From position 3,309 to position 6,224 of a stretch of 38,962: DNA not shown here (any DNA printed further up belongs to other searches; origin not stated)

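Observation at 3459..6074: Fe-S electron wire interrupted by two cyclic-nucleotide-binding domains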

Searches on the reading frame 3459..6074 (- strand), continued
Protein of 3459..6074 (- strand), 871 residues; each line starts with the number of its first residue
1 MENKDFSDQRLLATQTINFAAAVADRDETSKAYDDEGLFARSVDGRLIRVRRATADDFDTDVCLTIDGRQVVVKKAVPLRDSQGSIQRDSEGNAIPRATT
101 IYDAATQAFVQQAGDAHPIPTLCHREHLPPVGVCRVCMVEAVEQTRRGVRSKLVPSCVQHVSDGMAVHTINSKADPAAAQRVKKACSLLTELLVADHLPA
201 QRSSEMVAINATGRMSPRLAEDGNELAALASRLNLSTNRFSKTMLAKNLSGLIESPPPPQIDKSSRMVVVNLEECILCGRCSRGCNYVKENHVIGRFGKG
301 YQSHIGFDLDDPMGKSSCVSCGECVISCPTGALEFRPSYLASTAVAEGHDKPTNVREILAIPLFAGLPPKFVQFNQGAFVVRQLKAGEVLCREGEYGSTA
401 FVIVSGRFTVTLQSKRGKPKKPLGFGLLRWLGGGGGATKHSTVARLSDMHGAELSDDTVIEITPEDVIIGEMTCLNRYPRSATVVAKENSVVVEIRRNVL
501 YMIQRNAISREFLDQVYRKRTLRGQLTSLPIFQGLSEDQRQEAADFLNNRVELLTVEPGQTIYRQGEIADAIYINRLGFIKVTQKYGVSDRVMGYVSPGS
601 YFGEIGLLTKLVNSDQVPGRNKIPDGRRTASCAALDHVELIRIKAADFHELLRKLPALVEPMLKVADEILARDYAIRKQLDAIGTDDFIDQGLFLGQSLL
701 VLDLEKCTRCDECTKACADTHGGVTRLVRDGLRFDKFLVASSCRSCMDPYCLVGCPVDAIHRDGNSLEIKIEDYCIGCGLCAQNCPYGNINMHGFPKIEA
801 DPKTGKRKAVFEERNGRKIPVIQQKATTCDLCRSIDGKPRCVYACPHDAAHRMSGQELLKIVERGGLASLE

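Call 29: fold_search(model_id=the predicted structure, library=pdb)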
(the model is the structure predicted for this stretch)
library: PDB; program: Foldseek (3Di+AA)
matches with E <= 10: 1462; with E <= 0.001: 732
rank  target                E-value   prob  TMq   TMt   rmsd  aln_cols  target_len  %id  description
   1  3j4q_B                2.3e-15  1.00  0.14  0.29  15.8       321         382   17  Pseudo-atomic model of the AKAP18-PKA complex in a bent conformation derived from electron microscopy (released 2013-11-13)
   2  2qvs_B                2.8e-15  1.00  0.14  0.36  15.8       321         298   17  Crystal Structure of Type IIa Holoenzyme of cAMP-dependent Protein Kinase (released 2007-10-23)
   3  8j83_A                4.8e-15  1.00  0.21  0.20   4.4       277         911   30  Crystal structure of formate dehydrogenase from Methylorubrum extorquens AM1 (released 2023-10-11)
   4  5j3u                  4.8e-15  1.00  0.14  0.46  13.4       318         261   19  Co-crystal structure of the regulatory domain of Toxoplasma gondii PKA with cAMP (released 2016-04-20)
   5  7vw6_A                6.0e-15  1.00  0.21  0.20   4.9       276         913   30  Cryo-EM Structure of Formate Dehydrogenase 1 from Methylorubrum extorquens AM1 (released 2022-06-01)
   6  6byr_B                1.3e-14  1.00  0.15  0.38  15.6       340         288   18  Structures of the PKA RI alpha holoenzyme with the FLHCC driver J-PKAc alpha or native PKAc alpha (released 2019-04-03)
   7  8a6t_A                1.5e-14  1.00  0.22  0.33   3.6       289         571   28  Cryo-EM structure of the electron bifurcating Fe-Fe hydrogenase HydABC complex from Thermoanaerobacter kivui in the re (released 2023-02-15)
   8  2qcs_B                1.6e-14  1.00  0.15  0.38  15.2       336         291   19  A complex structure between the Catalytic and Regulatory subunit of Protein Kinase A that represents the inhibited sta (released 2007-11-06)
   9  1cx4                  1.9e-14  1.00  0.13  0.39  15.9       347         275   20  CRYSTAL STRUCTURE OF A DELETION MUTANT OF THE TYPE II BETA REGULATORY SUBUNIT OF CAMP-DEPENDENT PROTEIN KINASE (released 2001-03-07)
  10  7t2r_A                2.2e-14  1.00  0.22  0.29   3.1       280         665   26  Structure of electron bifurcating Ni-Fe hydrogenase complex HydABCSL in FMN-free apo state (released 2022-03-16)
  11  1rl3_B                2.2e-14  1.00  0.13  0.41  14.5       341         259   21  Crystal structure of cAMP-free R1a subunit of PKA (released 2004-07-06)
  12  7xqw_A                4.1e-14  1.00  0.21  0.23   5.0       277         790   29  Formate dehydrogenase (FDH) from Methylobacterium extorquens AM1 (MeFDH1) (released 2023-08-09)
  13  4mx3_A                4.1e-14  1.00  0.13  0.40  14.8       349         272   21  Crystal Structure of PKA RIalpha Homodimer (released 2014-01-15)
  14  4x6r_B                5.3e-14  1.00  0.14  0.35  15.9       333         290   18  An Isoform-specific Myristylation Switch Targets RIIb PKA Holoenzymes to Membranes (released 2015-07-22)
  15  5kbf_A                7.8e-14  1.00  0.14  0.39  12.0       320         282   18  cAMP bound PfPKA-R (141-441) (released 2016-10-12)
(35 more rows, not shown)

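Call 63: search_protein_families(library=padloc, proteins=[window:3462-6074:-], max_evalue=0.001)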
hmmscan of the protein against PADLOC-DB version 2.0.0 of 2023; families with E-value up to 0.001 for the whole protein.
window:3462-6074:- (871 aa): 4 families
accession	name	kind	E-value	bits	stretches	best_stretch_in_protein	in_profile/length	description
PDLC00731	Effector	-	4.4e-13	46.9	1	465-506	83-125/306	TIR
PDLC02371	PycTIR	-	1.4e-11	42.3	1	466-506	81-122/288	-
PDLC00734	PycC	-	6.4e-08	30.1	0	538-654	20-122/374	Pycsar cyclase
PDLC00732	Effector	-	3.7e-05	20.8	0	468-504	82-119/301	TIR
